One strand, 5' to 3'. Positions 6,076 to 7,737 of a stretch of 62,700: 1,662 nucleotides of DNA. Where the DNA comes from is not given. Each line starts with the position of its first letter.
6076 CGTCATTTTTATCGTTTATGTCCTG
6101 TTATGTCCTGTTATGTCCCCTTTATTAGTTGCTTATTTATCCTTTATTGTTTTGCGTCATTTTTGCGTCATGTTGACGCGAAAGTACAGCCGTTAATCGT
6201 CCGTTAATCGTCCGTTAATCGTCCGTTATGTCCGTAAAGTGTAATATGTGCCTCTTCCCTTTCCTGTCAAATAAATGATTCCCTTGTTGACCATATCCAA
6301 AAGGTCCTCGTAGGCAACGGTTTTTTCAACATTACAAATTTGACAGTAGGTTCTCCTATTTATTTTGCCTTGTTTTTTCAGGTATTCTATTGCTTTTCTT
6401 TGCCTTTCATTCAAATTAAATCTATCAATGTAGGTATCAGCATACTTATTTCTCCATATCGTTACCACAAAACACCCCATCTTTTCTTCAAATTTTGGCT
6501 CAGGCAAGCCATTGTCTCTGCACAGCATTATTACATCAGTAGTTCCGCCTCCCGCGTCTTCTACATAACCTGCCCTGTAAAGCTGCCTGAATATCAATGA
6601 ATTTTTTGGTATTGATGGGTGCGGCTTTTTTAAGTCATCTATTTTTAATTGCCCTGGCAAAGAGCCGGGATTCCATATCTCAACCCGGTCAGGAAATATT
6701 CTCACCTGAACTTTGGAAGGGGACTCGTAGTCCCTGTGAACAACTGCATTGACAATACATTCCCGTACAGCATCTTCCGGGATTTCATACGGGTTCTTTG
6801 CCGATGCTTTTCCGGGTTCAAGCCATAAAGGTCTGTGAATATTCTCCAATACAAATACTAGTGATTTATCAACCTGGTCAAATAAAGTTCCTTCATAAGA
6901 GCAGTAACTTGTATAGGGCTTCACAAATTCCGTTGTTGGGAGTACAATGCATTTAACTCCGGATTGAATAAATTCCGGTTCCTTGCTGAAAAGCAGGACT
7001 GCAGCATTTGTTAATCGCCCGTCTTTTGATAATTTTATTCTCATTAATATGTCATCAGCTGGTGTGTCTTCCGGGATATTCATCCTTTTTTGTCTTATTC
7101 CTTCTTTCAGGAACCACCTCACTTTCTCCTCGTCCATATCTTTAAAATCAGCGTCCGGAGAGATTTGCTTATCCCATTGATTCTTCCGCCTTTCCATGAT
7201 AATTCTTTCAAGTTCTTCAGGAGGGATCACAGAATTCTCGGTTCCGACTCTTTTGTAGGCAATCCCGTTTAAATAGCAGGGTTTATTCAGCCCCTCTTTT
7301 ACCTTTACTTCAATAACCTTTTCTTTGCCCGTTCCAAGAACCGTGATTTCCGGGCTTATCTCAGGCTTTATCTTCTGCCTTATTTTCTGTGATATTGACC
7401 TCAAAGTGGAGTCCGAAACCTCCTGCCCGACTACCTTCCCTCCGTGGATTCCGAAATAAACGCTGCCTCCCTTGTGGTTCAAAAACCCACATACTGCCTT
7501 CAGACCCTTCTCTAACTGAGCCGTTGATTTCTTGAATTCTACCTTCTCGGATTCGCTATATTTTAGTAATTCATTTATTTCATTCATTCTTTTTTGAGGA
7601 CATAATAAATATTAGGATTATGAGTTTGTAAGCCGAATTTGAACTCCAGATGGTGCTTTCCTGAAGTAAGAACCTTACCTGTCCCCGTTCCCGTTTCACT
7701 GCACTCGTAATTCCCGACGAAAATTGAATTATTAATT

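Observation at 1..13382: Polycistronic tandem array of [exported 148-aa adhesin-N-terminus copy + COG2865-type AlbA_2/HATPase_c_4/wHTH protein] modules that ends in the full-length adhesin gene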

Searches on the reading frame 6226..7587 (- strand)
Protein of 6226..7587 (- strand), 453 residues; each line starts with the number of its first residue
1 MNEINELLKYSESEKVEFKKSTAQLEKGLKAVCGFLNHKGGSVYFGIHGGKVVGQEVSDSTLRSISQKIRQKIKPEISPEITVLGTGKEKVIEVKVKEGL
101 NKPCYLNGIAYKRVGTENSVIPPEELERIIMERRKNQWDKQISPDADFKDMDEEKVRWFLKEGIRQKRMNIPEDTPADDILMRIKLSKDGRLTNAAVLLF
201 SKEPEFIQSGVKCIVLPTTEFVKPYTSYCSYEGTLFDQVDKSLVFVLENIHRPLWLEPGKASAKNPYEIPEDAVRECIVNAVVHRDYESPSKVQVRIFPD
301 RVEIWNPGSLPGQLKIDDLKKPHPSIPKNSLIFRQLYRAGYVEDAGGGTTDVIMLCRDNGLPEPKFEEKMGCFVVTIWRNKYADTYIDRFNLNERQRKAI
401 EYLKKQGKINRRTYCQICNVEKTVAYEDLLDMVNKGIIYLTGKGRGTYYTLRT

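Call 6: search_protein_families(library=pfam, proteins=[window:6226-7587:-], max_evalue=0.01)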
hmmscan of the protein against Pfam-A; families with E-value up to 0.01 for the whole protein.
window:6226-7587:- (453 aa): 2 families
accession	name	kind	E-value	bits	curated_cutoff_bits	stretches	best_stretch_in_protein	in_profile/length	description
PF13749.12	HATPase_c_4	-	1.8e-21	76.4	26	1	291-377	2-89/89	Putative ATP-dependent DNA helicase recG C-terminal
PF04326.19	SLFN_AlbA_2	-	1.9e-18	67.5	25.3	1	12-119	1-115/118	Schlafen, AlbA_2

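Call 20: search_protein_families(library=padloc, proteins=[window:6226-7587:-], max_evalue=0.01)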
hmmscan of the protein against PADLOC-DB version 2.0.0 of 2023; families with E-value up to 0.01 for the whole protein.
window:6226-7587:- (453 aa): 3 families
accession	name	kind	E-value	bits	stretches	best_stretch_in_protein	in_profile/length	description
PDLC02402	Aga_SIR2-PNTD1-PNTD2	-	3.4e-15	53.2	1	187-314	366-487/876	Class I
PDLC02418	Aga_SIR2-Kinase-PNTD1-PNTD2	-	1.6e-10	37.8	1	231-313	285-364/756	Class I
PDLC02394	pAgo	-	7.2e-09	31.9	1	101-310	137-356/1121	-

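Call 70: find_encoding_contigs(protein=window:6226-7587:-, flank=6000, max_places=10)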
Protein window:6226-7587:- (453 aa): no gene with exactly this product is on record in the collection.

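Call 75: find_related_loci(query=window:6226-7587:-, collection=viral_contigs, flank=8000)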
Query window:6226-7587:- (453 aa) in viral_contigs; peptide patterns used: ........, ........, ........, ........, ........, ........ (x = any residue, [..] = any of these).
2 stretches matched a pattern, but none encodes a relative of the query by tblastn (E <= 1e-3).

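Call 76: search_dna_similar(query=window:6226-7587:-, collection=plasmids, mode=protein, max_rows=10)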
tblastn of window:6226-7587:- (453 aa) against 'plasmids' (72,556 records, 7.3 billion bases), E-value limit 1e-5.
Records with a match: 148; places in all: 153; records where one place covers at least 80% of the query: 49.
Best place of each record, by identity: <60% 148.
By first word of the organism name: Pseudomonas 14; Legionella 13; Klebsiella 13; Escherichia 11; Rhizobium 8; Hymenobacter 6; Yersinia 6; Aeromonas 5; Vibrio 5; Burkholderia 4; and 44 more.
By predicted mobility (MOB-suite, as given by PLSDB): non-mobilizable 63; conjugative 63; mobilizable 22.
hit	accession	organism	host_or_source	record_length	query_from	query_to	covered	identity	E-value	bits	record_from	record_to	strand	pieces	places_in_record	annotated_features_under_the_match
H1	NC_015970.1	Rhodothermus marinus SG0.5JP17-172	-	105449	12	449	86%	37.0%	3e-45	248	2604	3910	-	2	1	ATP-binding protein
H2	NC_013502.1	Rhodothermus marinus DSM 4252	-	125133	12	449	86%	37.0%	6e-45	247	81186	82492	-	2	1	ATP-binding protein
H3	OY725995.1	Phocaeicola massiliensis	-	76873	5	452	99%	28.6%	5e-39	157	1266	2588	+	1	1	record has no annotation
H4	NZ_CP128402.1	Candidatus Chlorohelix allophototropha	Single colony of Candidatus Chlorohelix ...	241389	2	451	99%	27.3%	8e-31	133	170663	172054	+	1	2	ATP-binding protein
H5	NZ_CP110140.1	Hymenobacter sp. YIM 151500-1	whole organism,soil sample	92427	6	449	98%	27.5%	2e-37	153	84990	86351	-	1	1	RNA-binding domain-containing protein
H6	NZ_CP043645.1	Hymenobacter sp. NBH84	pure culture,soil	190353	29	452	94%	28.2%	5e-37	152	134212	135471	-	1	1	ATP-binding protein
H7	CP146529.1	Arcobacter sp. AZ-2023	-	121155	1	451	100%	25.8%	6e-32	136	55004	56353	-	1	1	RNA-binding domain-containing protein | DUF87 domain-containing protein | type I restriction endonuclease subunit R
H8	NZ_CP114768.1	Hymenobacter canadensis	whole organism,lake water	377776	12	451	97%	26.1%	8e-33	139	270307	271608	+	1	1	ATP-binding protein (x2)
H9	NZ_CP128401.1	Candidatus Chlorohelix allophototropha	Single colony of Candidatus Chlorohelix ...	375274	1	451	100%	24.6%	2e-27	123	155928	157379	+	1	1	ATP-binding protein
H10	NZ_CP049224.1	Lactobacillus iners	Homo sapiens,whole ...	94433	3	453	100%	24.1%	2e-16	89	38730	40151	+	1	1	RNA-binding domain-containing protein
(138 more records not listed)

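Call 104: get_annotated_region(hit=H1, flank=600)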
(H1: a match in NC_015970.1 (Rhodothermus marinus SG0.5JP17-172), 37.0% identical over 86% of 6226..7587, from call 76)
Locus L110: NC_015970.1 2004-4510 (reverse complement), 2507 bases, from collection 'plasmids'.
description: Rhodothermus marinus SG0.5JP17-172 plasmid pRHOM17201, complete sequence
organism: Rhodothermus marinus SG0.5JP17-172 (NCBI taxid 762570)
taxonomy: Bacteria; Rhodothermota; Rhodothermia; Rhodothermales; Rhodothermaceae; Rhodothermus; Rhodothermus marinus; Rhodothermus marinus SG0.5JP17-172
host: -; source: -; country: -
typing (MOB-suite, as given by PLSDB): non-mobilizable; replicon rep_cluster_1386
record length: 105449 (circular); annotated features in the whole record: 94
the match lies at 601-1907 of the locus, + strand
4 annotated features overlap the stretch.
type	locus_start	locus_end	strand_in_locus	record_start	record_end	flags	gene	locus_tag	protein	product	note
CDS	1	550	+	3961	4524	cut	-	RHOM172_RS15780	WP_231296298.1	transposase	-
CDS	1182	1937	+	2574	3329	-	-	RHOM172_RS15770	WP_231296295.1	ATP-binding protein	-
CDS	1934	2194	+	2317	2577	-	-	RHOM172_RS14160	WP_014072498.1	hypothetical protein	-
CDS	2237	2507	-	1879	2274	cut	-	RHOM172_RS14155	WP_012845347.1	hypothetical protein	-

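Call 105: get_annotated_region(hit=H3, flank=600)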
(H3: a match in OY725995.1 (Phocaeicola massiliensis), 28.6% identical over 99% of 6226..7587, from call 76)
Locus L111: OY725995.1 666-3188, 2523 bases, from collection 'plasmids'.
description: Phocaeicola massiliensis strain Bacteroides massiliensis TSDC17.2-1.1 genome assembly, plasmid: 21
organism: Phocaeicola massiliensis (NCBI taxid 204516)
taxonomy: Bacteria; Bacteroidota; Bacteroidia; Bacteroidales; Bacteroidaceae; Phocaeicola; Phocaeicola massiliensis
host: -; source: -; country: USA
typing (MOB-suite, as given by PLSDB): non-mobilizable
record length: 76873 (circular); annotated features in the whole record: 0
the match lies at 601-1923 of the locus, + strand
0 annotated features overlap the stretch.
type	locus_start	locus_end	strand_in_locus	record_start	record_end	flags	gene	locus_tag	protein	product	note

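Call 106: get_annotated_region(hit=H5, flank=600)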
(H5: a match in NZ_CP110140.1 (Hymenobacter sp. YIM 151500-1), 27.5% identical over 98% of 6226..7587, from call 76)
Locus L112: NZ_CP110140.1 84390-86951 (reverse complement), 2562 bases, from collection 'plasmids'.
description: Hymenobacter sp. YIM 151500-1 plasmid unnamed1
organism: Hymenobacter sp. YIM 151500-1 (NCBI taxid 2987689)
taxonomy: Bacteria; Bacteroidota; Cytophagia; Cytophagales; Hymenobacteraceae; Hymenobacter; Hymenobacter sp. YIM 151500-1
host: -; source: whole organism,soil sample; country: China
typing (MOB-suite, as given by PLSDB): non-mobilizable; replicon rep_cluster_1231
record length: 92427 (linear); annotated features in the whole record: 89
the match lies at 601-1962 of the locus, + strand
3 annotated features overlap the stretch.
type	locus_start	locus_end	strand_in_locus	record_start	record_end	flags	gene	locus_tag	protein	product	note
CDS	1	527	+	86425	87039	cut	-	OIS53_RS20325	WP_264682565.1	DUF4062 domain-containing protein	-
CDS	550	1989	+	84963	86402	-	-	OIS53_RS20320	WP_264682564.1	RNA-binding domain-containing protein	-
CDS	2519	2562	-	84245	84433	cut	-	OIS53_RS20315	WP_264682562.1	hypothetical protein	-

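Call 107: get_annotated_region(hit=H7, flank=600)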
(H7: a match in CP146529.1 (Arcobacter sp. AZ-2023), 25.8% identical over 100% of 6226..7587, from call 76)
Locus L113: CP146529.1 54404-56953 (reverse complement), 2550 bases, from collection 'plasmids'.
description: Arcobacter sp. AZ-2023 strain Kiel 2759 plasmid p121_Kiel_2759, complete sequence
organism: Arcobacter sp. AZ-2023 (NCBI taxid 3074453)
taxonomy: Bacteria; Campylobacterota; Epsilonproteobacteria; Campylobacterales; Arcobacteraceae; Arcobacter; Arcobacter sp. AZ-2023
host: -; source: -; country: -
typing (MOB-suite, as given by PLSDB): non-mobilizable
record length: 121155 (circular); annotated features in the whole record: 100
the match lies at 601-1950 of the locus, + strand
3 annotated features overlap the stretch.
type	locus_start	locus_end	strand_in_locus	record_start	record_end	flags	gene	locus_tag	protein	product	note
CDS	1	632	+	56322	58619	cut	-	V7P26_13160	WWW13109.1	DUF87 domain-containing protein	-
CDS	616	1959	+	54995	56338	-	-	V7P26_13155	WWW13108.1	RNA-binding domain-containing protein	-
CDS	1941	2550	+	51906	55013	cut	-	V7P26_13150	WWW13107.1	type I restriction endonuclease subunit R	-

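Call 108: get_annotated_region(hit=H4, flank=600)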
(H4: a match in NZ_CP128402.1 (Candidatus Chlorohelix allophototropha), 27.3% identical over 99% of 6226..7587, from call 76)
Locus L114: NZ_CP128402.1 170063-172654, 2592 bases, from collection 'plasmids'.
description: Candidatus Chlorohelix allophototropha isolate L227-S17 plasmid unnamed2, complete sequence
organism: Candidatus Chlorohelix allophototropha (NCBI taxid 3003348)
taxonomy: Bacteria; Chloroflexota; Chloroflexia; Candidatus Chloroheliales; Candidatus Chloroheliaceae; Candidatus Chlorohelix; Candidatus Chlorohelix allophototropha
host: -; source: Single colony of Candidatus Chlorohelix allophototropha from a non-axenic enrichment (subculture 19.9); ...; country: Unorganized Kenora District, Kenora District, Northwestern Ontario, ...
typing (MOB-suite, as given by PLSDB): non-mobilizable
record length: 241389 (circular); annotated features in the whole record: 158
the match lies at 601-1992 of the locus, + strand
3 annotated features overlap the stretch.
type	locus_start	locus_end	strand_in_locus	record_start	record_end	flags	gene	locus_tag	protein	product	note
CDS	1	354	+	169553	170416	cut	-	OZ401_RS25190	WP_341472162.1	ParB/RepB/Spo0J family partition protein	GO:0007059 - chromosome segregation [Evidence IEA]; GO:0000910 - cytokinesis [Evidence IEA]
CDS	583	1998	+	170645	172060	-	-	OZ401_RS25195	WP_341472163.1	ATP-binding protein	-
CDS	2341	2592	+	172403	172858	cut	-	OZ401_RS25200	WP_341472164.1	hypothetical protein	-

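Call 109: get_annotated_region(hit=H10, flank=600)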
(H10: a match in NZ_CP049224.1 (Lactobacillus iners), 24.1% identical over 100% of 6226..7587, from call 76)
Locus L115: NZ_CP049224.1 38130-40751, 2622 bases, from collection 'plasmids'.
description: Lactobacillus iners strain C0094A1 plasmid pC0094A1, complete sequence
organism: Lactobacillus iners (NCBI taxid 147802)
taxonomy: Bacteria; Bacillota; Bacilli; Lactobacillales; Lactobacillaceae; Lactobacillus; Lactobacillus iners
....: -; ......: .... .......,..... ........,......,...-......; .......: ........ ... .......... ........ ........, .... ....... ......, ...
typing (MOB-suite, as given by PLSDB): non-mobilizable
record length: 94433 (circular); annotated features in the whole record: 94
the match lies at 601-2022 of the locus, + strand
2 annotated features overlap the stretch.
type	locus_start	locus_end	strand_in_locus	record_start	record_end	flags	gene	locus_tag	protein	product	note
CDS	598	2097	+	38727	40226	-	-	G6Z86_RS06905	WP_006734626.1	RNA-binding domain-containing protein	-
CDS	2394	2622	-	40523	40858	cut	-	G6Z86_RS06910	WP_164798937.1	hypothetical protein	-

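Call 114: get_annotated_region(hit=H6, flank=600)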
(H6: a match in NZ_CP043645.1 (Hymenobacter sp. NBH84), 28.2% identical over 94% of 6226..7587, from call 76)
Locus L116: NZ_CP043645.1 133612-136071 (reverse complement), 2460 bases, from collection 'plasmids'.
description: Hymenobacter sp. NBH84 plasmid unnamed1, complete sequence
organism: Hymenobacter sp. NBH84 (NCBI taxid 2596915)
taxonomy: Bacteria; Bacteroidota; Cytophagia; Cytophagales; Hymenobacteraceae; Hymenobacter; Hymenobacter sp. NBH84
host: -; source: pure culture,soil; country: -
typing (MOB-suite, as given by PLSDB): non-mobilizable
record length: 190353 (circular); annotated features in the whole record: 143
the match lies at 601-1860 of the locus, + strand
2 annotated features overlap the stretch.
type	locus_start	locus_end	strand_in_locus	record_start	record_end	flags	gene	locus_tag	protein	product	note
CDS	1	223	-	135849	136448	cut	-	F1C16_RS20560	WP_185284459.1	recombinase family protein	GO:0006310 - DNA recombination [Evidence IEA]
CDS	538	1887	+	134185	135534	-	-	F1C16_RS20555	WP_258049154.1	ATP-binding protein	-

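Call 115: get_annotated_region(hit=H8, flank=600)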
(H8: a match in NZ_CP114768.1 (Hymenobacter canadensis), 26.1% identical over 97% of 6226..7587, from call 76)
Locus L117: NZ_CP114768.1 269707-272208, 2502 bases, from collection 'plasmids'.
description: Hymenobacter canadensis strain PAMC 29467 plasmid unnamed1, complete sequence
organism: Hymenobacter canadensis (NCBI taxid 2999067)
taxonomy: Bacteria; Bacteroidota; Cytophagia; Cytophagales; Hymenobacteraceae; Hymenobacter; Hymenobacter canadensis
host: -; source: whole organism,lake water; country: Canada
typing (MOB-suite, as given by PLSDB): non-mobilizable
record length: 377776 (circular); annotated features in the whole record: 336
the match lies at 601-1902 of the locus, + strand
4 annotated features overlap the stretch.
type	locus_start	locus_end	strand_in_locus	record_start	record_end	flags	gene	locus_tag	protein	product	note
CDS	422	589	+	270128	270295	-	-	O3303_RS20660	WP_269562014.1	hypothetical protein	-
CDS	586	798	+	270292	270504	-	-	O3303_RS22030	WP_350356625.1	ATP-binding protein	-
CDS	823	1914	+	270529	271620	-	-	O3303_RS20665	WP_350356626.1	ATP-binding protein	-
CDS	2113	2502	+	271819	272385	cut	-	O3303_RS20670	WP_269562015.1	hypothetical protein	-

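Call 116: get_annotated_region(hit=H9, flank=600)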
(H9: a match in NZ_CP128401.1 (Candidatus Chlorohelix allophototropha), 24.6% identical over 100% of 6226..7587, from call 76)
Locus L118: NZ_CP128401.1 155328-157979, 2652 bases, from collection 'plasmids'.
description: Candidatus Chlorohelix allophototropha isolate L227-S17 plasmid unnamed1, complete sequence
organism: Candidatus Chlorohelix allophototropha (NCBI taxid 3003348)
taxonomy: Bacteria; Chloroflexota; Chloroflexia; Candidatus Chloroheliales; Candidatus Chloroheliaceae; Candidatus Chlorohelix; Candidatus Chlorohelix allophototropha
host: -; source: Single colony of Candidatus Chlorohelix allophototropha from a non-axenic enrichment (subculture 19.9); ...; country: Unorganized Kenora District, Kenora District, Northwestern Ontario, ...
typing (MOB-suite, as given by PLSDB): non-mobilizable
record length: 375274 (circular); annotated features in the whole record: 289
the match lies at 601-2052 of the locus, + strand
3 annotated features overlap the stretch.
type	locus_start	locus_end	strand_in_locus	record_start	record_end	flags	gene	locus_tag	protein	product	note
CDS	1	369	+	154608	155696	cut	-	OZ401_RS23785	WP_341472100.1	helix-turn-helix domain-containing protein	-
CDS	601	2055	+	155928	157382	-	-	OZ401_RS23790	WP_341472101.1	ATP-binding protein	-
CDS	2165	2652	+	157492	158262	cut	-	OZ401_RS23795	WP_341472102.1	ParA family protein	-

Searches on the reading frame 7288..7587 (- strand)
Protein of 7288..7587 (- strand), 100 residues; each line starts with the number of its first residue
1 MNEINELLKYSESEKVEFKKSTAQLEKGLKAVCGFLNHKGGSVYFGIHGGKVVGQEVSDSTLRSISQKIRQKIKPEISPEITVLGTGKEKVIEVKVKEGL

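Call 67: find_homologous_proteins(query=window:7288-7587:-, max_evalue=1e-20)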
Query window:7288-7587:- (100 aa): 27 proteins with E <= 1e-20 among 40 candidates.
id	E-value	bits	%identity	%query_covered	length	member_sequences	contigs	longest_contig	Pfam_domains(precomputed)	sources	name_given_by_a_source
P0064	1.3e-40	155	74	100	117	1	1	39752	PF04326.20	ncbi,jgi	-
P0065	7.2e-38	146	70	98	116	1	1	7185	PF04326.20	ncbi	-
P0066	1.1e-34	136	76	84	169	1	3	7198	PF04326.20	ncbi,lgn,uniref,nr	ncbi:MAG: hypothetical protein C4B59_15930 [Candidatus Methanogaster sp.]|uniref:Uncharacterized pro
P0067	1.5e-34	136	69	97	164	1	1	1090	PF04326.20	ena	-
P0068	1.9e-34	135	71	97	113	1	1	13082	PF04326.20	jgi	-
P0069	2.6e-34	135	76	79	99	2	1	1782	PF04326.20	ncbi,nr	ncbi:MAG: hypothetical protein CVT89_08140 [Candidatus Altiarchaeales archaeon HGW-Altiarchaeales-2]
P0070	1.3e-33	133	71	99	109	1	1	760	PF04326.20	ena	-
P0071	1.5e-33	132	71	94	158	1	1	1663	PF04326.20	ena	-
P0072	4.2e-33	131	71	84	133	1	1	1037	PF04326.20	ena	-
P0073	8.0e-33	130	70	94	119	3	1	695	PF04326.20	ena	-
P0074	5.6e-32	127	69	94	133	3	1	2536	PF04326.20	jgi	-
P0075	1.1e-31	126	66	96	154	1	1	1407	PF04326.20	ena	-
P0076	1.1e-31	126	63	97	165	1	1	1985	PF04326.20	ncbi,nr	ncbi:MAG: putative DNA binding domain-containing protein, partial [Bacteroidota bacterium]|nr:putati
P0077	9.3e-31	123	69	94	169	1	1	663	PF04326.20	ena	-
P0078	3.7e-30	121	62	97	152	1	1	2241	PF04326.20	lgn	-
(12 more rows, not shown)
